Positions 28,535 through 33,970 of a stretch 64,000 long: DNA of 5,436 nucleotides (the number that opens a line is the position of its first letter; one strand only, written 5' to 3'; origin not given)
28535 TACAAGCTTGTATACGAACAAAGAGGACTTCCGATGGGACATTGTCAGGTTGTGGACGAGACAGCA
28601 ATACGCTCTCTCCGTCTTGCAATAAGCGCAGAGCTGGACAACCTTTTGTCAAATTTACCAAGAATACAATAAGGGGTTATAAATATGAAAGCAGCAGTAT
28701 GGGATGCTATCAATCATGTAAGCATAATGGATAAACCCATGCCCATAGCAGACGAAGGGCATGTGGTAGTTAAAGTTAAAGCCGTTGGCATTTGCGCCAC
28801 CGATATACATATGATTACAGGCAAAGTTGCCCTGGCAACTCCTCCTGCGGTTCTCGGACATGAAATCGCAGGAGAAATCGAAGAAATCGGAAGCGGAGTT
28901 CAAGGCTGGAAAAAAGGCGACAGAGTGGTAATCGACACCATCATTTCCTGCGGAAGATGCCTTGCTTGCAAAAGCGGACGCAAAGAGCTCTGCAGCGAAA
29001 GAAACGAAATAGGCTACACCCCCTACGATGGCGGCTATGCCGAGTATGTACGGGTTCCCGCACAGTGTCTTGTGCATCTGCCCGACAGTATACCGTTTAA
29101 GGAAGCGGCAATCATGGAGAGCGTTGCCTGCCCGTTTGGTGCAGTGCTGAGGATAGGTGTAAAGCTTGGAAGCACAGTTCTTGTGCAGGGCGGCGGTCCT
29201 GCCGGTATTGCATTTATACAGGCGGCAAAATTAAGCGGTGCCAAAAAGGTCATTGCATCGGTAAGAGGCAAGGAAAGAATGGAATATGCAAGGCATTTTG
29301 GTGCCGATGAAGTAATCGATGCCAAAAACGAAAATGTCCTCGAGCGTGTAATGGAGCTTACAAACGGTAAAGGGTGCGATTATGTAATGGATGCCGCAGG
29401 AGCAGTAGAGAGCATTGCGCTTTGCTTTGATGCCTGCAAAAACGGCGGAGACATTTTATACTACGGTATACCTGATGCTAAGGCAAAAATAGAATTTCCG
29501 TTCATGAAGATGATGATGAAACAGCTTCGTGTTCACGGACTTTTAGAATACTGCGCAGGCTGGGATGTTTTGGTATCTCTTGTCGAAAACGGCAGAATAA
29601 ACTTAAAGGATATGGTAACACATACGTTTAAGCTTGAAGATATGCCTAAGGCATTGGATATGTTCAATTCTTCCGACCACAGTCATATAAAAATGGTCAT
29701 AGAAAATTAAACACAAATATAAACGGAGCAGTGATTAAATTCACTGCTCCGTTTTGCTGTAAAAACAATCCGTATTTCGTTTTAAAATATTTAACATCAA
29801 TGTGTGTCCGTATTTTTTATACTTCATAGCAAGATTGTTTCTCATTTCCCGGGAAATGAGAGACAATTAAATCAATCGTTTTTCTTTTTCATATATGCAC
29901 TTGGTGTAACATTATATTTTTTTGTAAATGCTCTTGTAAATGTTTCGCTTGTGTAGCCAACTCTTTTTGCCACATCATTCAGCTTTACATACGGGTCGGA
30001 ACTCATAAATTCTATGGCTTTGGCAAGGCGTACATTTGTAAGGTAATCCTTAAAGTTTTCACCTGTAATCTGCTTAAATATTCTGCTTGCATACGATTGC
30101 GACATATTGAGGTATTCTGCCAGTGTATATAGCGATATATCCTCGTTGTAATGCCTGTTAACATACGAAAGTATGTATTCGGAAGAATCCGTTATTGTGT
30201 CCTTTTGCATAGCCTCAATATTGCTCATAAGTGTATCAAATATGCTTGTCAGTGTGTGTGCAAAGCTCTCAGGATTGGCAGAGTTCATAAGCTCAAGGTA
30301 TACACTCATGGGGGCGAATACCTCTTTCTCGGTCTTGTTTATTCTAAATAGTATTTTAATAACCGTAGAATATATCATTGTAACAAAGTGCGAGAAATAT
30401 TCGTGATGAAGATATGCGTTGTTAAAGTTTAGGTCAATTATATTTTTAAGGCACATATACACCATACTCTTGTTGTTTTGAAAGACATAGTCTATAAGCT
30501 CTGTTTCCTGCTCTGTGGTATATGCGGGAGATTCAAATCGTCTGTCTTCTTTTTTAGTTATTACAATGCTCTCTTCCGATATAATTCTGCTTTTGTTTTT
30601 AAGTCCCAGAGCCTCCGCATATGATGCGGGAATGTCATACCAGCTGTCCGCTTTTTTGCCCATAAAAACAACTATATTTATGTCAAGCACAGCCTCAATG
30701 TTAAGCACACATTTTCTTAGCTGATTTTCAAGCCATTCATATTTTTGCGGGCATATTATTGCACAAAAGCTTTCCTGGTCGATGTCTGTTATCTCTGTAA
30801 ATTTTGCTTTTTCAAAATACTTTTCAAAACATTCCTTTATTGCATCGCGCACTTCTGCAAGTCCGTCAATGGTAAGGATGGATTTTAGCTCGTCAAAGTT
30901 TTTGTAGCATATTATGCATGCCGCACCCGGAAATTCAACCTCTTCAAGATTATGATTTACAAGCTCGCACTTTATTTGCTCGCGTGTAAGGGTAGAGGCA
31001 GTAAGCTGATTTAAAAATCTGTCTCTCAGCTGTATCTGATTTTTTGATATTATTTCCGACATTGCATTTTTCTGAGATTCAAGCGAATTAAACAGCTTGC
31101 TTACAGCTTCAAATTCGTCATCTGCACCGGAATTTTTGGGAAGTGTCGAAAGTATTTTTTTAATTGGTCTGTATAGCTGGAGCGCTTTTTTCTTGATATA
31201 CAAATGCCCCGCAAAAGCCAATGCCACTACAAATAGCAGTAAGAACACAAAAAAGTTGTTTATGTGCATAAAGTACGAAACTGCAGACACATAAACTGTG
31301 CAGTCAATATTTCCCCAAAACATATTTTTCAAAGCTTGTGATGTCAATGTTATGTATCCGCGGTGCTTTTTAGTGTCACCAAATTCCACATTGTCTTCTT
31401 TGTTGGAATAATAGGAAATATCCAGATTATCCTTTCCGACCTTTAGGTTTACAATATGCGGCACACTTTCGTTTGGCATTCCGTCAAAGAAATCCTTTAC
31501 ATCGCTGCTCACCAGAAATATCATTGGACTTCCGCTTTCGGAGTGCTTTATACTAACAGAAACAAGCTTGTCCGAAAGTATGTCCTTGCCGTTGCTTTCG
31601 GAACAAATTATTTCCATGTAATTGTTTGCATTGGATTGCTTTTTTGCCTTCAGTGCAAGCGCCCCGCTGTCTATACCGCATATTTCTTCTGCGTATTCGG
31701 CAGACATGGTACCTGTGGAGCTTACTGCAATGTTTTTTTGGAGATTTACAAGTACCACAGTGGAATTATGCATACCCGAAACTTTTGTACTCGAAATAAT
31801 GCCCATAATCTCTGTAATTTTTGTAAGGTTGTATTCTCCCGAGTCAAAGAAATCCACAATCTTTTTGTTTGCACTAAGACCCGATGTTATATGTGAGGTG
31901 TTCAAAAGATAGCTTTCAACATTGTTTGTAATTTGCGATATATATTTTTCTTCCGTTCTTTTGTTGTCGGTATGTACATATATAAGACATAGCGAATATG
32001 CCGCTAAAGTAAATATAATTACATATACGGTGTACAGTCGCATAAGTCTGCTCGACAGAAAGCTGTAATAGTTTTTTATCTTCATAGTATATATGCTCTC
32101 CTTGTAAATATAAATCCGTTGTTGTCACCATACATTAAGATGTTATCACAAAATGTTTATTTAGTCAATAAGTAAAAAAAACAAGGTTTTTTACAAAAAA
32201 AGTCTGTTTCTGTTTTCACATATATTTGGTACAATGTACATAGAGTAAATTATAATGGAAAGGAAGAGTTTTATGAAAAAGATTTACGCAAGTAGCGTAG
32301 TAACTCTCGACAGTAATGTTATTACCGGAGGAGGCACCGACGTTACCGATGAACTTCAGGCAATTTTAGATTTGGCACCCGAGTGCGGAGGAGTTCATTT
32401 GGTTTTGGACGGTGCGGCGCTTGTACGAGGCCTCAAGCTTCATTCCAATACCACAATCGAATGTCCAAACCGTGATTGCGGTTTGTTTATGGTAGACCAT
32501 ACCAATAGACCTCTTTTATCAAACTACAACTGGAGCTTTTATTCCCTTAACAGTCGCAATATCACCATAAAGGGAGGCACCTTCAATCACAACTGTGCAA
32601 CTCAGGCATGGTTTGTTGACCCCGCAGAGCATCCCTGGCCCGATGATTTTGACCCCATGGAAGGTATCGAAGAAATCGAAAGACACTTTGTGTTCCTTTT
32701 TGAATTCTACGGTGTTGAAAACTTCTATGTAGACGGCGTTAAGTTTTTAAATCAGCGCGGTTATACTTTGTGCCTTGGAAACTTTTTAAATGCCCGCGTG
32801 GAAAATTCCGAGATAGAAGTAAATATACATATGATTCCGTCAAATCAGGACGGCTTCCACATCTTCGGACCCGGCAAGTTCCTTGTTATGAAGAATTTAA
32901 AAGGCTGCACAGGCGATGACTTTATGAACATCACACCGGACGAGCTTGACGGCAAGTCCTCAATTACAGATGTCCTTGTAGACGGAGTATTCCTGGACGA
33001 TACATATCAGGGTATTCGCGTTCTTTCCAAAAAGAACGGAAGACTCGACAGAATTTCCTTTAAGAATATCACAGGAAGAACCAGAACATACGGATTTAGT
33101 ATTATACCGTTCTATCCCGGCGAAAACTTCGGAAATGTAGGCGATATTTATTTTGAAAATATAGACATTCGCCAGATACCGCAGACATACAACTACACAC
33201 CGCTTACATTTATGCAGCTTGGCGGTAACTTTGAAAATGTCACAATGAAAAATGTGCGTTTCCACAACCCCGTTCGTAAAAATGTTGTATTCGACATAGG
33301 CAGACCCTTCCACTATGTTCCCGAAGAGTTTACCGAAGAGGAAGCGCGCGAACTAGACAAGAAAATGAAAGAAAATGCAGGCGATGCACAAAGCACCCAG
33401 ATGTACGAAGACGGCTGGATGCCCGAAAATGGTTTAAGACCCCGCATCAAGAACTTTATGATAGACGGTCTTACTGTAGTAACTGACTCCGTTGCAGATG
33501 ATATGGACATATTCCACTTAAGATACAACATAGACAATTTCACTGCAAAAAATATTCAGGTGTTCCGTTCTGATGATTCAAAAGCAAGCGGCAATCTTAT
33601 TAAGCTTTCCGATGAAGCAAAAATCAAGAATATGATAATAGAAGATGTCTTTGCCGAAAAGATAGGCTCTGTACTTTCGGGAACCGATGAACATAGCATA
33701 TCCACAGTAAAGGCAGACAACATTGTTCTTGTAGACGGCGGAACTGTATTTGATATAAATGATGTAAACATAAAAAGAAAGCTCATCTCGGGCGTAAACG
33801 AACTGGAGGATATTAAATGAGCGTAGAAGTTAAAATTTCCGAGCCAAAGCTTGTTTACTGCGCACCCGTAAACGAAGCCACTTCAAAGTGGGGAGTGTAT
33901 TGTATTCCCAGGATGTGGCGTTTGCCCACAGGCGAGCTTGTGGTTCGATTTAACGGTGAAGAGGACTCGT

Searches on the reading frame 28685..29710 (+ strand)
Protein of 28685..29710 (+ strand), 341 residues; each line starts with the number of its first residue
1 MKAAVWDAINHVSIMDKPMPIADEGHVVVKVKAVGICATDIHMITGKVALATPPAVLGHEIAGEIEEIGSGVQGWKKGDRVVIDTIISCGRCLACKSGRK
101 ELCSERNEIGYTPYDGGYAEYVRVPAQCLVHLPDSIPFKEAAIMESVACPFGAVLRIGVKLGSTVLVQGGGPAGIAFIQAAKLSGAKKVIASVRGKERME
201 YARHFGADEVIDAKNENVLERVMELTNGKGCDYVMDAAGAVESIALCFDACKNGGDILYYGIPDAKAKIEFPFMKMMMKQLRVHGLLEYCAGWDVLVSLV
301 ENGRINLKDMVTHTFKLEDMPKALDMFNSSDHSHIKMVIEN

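Call 5: search_protein_families(library=pfam, proteins=[window:28685-29710:+], max_evalue=0.001)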
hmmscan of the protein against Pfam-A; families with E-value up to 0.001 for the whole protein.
window:28685-29710:+ (341 aa): 3 families
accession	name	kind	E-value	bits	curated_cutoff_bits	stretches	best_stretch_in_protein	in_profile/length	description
PF08240.17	ADH_N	-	2.5e-34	118.1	23.5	1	24-134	2-104/104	Alcohol dehydrogenase GroES-like domain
PF00107.32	ADH_zinc_N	-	4.6e-27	94.9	31.8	1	174-294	3-121/129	Zinc-binding dehydrogenase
PF13602.12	ADH_zinc_N_2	-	1e-08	36.6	27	1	205-330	1-126/134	Zinc-binding dehydrogenase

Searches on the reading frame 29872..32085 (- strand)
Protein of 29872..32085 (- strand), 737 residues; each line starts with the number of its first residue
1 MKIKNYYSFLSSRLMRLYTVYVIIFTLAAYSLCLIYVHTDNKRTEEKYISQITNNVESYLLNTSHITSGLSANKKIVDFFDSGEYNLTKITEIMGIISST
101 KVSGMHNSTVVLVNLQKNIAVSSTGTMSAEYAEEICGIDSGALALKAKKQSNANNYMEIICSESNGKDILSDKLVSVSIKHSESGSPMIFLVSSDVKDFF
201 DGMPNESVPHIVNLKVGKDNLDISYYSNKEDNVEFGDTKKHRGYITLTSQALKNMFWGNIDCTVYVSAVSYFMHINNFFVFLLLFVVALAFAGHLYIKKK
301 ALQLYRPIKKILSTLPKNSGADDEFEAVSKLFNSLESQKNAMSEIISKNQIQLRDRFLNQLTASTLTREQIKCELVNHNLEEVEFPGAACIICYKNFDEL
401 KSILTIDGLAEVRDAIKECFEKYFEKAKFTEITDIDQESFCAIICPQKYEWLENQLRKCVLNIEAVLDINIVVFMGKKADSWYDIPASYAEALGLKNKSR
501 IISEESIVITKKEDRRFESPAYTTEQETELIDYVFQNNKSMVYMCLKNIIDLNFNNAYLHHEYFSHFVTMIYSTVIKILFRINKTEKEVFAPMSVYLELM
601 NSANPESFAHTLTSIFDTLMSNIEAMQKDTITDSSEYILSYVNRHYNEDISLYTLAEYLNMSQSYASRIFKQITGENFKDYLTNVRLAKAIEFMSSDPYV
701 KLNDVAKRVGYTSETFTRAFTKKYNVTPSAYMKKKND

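Call 5: search_protein_families(library=pfam, proteins=[window:29872-32085:-], max_evalue=0.001)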
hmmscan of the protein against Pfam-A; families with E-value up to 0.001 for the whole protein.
window:29872-32085:- (737 aa): 2 families
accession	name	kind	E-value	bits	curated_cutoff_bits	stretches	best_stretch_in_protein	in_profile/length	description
PF12833.13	HTH_18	-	1.2e-17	64.4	33.6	1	655-733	1-79/80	Helix-turn-helix domain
PF00165.29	HTH_AraC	-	1.2e-12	48.1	26.6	2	700-732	9-41/42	Bacterial regulatory helix-turn-helix proteins, AraC family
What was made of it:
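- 29872..32085 (-): Transmembrane AraC-family regulator (737 aa). It has an N-terminal TM segment, a ~230-aa outside domain, a second TM segment, and a cytoplasmic part ending in an AraC HTH. Pfam HTH_18 and HTH_AraC at residues 655-733 (call 5).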

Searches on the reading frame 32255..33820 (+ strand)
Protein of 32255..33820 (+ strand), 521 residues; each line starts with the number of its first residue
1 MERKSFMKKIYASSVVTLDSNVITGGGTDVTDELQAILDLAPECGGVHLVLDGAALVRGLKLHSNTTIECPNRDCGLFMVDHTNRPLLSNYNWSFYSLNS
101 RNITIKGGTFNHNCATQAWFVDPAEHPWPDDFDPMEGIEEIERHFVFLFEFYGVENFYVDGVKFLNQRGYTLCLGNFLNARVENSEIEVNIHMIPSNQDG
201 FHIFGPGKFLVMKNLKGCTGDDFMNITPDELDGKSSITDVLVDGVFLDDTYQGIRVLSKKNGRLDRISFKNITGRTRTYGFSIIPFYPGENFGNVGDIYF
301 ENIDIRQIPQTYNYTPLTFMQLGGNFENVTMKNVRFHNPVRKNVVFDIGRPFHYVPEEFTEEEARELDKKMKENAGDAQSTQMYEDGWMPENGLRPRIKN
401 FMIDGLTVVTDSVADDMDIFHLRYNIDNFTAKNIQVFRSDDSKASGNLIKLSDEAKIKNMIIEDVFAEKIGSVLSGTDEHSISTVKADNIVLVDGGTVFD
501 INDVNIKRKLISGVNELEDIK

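Call 5: search_protein_families(library=pfam, proteins=[window:32255-33820:+], max_evalue=0.001)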
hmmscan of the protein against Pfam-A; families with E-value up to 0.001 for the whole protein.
window:32255-33820:+ (521 aa): 0 families

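Call 8: search_protein_families(library=ncbifam, proteins=[window:32255-33820:+], max_evalue=0.01)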
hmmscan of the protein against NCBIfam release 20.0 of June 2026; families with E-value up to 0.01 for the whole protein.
window:32255-33820:+ (521 aa): 0 families

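Call 40: search_protein_families(library=pfam, proteins=[window:32255-33820:+], max_evalue=1)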
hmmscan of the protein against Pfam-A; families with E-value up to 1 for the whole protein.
window:32255-33820:+ (521 aa): 0 families

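Call 52: search_solved_structures(query=window:32255-33820:+, max_evalue=1)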
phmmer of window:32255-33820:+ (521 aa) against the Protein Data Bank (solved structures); distinct sequences matched with E-value up to 1: 0.
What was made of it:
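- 32255..35121 (+): Two proteins without signal peptides: an unassigned 521-aa protein (32255-33820) and a 434-aa BNR/sialidase-like beta-propeller (33817-35121). They are candidate intracellular oligosaccharide-processing enzymes. The 521-aa protein has no Pfam, NCBIfam or PDB hit (calls 5, 8, 40, 52).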
